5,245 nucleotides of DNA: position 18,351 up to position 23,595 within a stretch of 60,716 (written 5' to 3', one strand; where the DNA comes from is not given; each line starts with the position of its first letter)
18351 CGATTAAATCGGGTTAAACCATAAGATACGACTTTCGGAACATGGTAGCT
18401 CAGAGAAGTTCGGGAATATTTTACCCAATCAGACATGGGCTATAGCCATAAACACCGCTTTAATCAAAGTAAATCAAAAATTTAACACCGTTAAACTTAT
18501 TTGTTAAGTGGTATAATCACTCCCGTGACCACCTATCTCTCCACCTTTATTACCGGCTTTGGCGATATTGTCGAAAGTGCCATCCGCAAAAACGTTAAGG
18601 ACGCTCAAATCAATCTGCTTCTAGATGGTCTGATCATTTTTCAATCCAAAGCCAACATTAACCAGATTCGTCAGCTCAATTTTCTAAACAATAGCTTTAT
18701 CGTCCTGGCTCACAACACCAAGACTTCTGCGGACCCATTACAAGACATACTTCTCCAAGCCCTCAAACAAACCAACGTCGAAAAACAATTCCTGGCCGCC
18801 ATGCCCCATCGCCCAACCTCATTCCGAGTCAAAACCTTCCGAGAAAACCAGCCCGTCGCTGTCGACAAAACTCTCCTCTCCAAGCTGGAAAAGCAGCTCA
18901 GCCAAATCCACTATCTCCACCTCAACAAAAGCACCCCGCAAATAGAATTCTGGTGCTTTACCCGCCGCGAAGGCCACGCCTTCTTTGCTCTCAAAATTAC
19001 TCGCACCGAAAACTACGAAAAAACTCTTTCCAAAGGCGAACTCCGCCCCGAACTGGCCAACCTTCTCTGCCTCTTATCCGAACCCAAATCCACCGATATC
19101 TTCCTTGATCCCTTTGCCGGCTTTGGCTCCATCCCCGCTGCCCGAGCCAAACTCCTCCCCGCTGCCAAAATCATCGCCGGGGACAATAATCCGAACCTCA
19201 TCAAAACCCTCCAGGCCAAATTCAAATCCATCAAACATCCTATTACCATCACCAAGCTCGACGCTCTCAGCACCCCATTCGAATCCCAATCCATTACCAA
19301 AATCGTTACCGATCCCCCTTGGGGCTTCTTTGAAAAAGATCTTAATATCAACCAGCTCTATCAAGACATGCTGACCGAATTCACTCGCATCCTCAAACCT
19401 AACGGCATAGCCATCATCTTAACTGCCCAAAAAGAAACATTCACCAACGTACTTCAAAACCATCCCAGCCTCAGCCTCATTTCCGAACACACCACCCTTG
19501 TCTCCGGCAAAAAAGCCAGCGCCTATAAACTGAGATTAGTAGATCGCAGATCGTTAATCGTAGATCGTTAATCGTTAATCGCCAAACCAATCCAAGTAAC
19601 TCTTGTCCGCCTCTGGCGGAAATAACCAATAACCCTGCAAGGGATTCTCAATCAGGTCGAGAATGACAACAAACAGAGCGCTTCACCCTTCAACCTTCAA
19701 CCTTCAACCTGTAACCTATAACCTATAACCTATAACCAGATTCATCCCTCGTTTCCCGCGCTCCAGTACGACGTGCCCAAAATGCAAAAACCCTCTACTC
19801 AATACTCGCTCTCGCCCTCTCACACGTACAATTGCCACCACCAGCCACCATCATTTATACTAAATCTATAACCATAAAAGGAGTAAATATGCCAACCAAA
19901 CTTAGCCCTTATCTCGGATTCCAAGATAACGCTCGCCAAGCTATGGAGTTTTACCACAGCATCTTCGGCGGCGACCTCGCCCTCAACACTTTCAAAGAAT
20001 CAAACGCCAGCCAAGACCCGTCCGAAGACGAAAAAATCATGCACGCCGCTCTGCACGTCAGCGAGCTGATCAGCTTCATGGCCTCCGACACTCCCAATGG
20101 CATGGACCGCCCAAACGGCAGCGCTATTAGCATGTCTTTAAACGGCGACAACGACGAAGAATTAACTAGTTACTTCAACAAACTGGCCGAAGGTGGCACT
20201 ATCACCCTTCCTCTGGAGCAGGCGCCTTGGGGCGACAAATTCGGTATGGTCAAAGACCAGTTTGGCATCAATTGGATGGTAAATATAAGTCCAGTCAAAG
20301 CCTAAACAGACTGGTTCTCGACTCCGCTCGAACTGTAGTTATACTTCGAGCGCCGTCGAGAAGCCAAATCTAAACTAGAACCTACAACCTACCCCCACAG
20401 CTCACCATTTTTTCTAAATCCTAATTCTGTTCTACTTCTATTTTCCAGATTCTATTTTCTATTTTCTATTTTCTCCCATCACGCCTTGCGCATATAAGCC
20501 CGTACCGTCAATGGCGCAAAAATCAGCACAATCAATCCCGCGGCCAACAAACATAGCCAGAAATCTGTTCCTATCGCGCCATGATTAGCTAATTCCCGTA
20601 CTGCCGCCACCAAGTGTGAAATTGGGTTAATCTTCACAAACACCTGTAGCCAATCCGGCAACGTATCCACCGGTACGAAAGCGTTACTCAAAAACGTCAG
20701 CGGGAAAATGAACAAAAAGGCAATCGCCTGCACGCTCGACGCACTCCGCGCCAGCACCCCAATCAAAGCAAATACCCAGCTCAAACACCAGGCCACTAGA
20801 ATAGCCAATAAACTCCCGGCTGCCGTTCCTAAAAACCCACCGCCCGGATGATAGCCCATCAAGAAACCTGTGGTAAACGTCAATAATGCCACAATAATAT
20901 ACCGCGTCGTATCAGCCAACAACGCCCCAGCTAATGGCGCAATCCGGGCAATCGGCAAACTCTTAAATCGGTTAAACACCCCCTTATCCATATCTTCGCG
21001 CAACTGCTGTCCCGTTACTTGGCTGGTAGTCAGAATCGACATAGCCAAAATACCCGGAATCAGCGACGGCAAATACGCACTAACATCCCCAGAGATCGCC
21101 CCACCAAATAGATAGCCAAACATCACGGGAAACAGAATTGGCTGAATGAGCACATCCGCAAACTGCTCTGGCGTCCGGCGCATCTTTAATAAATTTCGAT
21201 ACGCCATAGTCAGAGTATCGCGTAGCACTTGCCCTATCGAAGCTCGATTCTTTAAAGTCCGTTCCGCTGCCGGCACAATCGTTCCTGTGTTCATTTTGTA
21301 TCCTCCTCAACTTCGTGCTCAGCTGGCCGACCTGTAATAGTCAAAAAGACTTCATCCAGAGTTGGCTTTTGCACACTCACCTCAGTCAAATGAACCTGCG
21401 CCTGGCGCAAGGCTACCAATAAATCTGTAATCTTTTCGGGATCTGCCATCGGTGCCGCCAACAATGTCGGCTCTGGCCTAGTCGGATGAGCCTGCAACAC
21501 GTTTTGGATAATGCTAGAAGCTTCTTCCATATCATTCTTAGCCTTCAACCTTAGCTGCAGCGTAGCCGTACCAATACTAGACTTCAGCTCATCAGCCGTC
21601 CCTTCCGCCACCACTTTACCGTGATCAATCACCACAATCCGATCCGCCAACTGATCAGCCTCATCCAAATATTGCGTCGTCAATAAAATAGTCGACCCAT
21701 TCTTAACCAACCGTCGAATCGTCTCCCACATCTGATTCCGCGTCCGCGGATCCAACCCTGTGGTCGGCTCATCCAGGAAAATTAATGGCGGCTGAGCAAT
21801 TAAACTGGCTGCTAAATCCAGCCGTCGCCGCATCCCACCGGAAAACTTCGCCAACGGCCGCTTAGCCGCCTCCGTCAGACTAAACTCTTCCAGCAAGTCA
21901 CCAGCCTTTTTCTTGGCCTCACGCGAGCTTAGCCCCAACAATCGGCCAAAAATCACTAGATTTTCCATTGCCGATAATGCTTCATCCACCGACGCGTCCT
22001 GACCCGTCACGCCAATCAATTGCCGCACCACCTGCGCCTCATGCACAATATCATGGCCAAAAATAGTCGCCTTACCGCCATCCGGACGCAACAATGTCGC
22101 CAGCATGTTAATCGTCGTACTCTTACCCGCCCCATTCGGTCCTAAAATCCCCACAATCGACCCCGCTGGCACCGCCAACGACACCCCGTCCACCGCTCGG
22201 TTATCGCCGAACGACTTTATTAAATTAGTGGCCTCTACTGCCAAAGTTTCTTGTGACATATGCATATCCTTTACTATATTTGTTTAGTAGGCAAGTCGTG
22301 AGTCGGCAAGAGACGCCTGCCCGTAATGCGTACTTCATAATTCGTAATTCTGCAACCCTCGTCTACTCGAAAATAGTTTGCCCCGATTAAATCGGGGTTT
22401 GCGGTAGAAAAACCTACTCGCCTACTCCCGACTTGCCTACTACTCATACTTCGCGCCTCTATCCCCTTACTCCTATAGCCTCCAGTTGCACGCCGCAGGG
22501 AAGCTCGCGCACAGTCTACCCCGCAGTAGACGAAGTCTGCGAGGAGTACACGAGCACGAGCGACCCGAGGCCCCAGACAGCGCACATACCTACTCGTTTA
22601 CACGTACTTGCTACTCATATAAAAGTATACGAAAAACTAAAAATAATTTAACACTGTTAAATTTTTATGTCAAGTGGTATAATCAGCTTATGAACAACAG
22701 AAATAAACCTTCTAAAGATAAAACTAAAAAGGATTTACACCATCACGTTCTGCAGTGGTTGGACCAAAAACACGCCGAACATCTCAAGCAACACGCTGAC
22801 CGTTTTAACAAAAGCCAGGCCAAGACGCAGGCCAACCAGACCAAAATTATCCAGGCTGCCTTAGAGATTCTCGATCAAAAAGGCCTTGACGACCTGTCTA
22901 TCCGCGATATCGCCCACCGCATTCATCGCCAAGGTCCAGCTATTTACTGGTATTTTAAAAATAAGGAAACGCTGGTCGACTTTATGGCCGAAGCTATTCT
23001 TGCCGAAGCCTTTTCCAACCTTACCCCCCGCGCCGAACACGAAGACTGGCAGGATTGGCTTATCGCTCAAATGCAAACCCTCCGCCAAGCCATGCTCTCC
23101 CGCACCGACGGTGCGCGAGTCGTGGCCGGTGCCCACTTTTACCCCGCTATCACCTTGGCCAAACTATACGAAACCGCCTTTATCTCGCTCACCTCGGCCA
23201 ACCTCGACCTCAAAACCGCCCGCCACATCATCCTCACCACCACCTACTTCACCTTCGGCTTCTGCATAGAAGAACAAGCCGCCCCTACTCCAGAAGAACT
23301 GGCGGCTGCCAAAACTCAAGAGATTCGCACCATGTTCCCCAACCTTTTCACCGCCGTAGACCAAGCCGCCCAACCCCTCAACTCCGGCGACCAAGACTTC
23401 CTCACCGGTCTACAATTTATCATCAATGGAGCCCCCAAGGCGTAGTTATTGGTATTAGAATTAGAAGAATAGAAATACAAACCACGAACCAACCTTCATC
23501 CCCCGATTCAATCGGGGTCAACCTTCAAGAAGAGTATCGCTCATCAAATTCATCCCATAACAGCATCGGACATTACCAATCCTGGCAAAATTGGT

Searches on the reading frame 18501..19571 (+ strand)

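Call 16: search_protein_families(library=ncbifam, proteins=[window:18501-19571:+])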
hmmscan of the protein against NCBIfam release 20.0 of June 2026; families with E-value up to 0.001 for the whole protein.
window:18501-19571:+ (356 aa): 7 families
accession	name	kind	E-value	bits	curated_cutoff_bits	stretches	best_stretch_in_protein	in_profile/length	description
NF033398.1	rRNA_meth_EmtA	equivalog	1.2e-22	80.8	625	1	10-310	1-298/336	EmtA family 23S rRNA (guanine(2470)) methyltransferase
TIGR01177.1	TIGR01177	hypoth_equivalog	6.7e-14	51.9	316.55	1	36-317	29-303/330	TIGR01177 family methyltransferase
NF040721.1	Trm14_Arch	equivalog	1.8e-10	40.5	280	1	242-321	267-347/370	tRNA (guanine(6)-N2)-methyltransferase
TIGR01934.1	MenG_MenH_UbiE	subfamily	9e-08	31.7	158.35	1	194-319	36-153/223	ubiquinone/menaquinone biosynthesis methyltransferase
NF001244.0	PRK00216.1-5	equivalog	1.1e-05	24.9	216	1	191-318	42-164/236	bifunctional demethylmenaquinone methyltransferase/2-methoxy-6-polyprenyl-1,4-benzoquinol methylase UbiE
NF040850.1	Trm14_Thcoccales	equivalog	0.00014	21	480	1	180-317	201-338/365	tRNA (guanine(6)-N2)-methyltransferase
NF052510.1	methyltran_MpqE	exception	0.00033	20.1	335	1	198-343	47-190/234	methyl-plastoquinone biosynthesis methyltransferase MpqE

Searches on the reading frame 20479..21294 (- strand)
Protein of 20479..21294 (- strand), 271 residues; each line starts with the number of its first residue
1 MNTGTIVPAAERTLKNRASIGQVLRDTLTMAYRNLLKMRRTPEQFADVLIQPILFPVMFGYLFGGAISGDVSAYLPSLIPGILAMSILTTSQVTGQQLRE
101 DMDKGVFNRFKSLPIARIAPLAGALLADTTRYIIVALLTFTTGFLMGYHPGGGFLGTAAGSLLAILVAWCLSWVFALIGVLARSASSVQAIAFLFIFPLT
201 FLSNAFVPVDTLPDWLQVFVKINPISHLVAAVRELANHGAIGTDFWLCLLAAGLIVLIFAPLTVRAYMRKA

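Call 58: search_protein_families(library=pfam, proteins=[window:20479-21294:-], max_evalue=0.01)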
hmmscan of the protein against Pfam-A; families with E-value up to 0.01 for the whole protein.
window:20479-21294:- (271 aa): 2 families
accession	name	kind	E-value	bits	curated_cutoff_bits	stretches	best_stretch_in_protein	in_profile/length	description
PF01061.29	ABC2_membrane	-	4.1e-33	115.1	26.9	1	27-234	3-208/211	ABC-2 type transporter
PF12698.13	ABC2_membrane_3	-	7.6e-14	52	31.6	1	71-258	157-344/347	ABC-2 family transporter protein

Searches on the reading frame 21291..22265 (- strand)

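Call 58: search_protein_families(library=pfam, proteins=[window:21291-22265:-], max_evalue=0.01)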
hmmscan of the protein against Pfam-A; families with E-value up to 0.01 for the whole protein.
window:21291-22265:- (324 aa): 11 families
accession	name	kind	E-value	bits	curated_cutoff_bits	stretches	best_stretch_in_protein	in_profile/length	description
PF00005.33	ABC_tran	-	5.6e-32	111.6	25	1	26-169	2-137/137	ABC transporter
PF13304.12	AAA_21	-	8e-14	52.8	27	1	109-198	190-298/304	AAA domain, putative AbiEii toxin, Type IV TA system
PF13732.12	DrrA1-3_C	-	1.1e-07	32.8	27.4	1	222-309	1-79/81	ATP-binding protein DrrA1-3-like, C-terminal domain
PF13191.12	AAA_16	-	0.00061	20.8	32.6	1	35-179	24-148/167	AAA ATPase domain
PF02463.25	SMC_N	-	0.00071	19.5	40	0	36-197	25-197/220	RecF/RecN/SMC N terminal domain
PF13555.12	AAA_29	-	0.00075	19.6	27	1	33-63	20-50/61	P-loop containing region of AAA domain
PF13401.12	AAA_22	-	0.0013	19.5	27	0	37-188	7-109/130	AAA domain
PF00448.28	SRP54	-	0.0018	18.4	22.7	1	38-83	4-48/196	SRP54-type protein, GTPase domain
PF13175.12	AAA_15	-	0.0018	18.4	32.1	0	158-197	328-368/374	AAA ATPase domain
PF13476.12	AAA_23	-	0.0033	18.5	27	1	36-59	20-43/201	AAA domain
PF03308.22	MeaB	-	0.0086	15.5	23.1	0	36-69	34-67/273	Methylmalonyl Co-A mutase-associated GTPase MeaB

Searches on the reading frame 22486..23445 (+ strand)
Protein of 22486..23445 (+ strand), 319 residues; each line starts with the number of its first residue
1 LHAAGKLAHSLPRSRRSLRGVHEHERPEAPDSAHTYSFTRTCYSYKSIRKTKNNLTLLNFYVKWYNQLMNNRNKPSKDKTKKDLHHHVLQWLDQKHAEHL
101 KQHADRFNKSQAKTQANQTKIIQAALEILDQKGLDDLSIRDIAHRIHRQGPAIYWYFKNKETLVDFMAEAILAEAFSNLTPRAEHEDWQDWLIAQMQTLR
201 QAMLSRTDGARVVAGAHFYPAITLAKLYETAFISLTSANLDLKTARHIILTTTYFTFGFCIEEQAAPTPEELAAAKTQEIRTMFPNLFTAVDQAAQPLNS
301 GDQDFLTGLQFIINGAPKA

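Call 58: search_protein_families(library=pfam, proteins=[window:22486-23445:+], max_evalue=0.01)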
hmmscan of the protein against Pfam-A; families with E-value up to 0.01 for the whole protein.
window:22486-23445:+ (319 aa): 2 families
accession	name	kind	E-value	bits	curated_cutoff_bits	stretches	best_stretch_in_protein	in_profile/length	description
PF02909.22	TetR_C_1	-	6.6e-16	58.9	21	1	181-315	2-141/146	Tetracyclin repressor-like, C-terminal domain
PF00440.29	TetR_N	-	5.8e-12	45.6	24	1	121-164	1-44/47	Bacterial regulatory proteins, tetR family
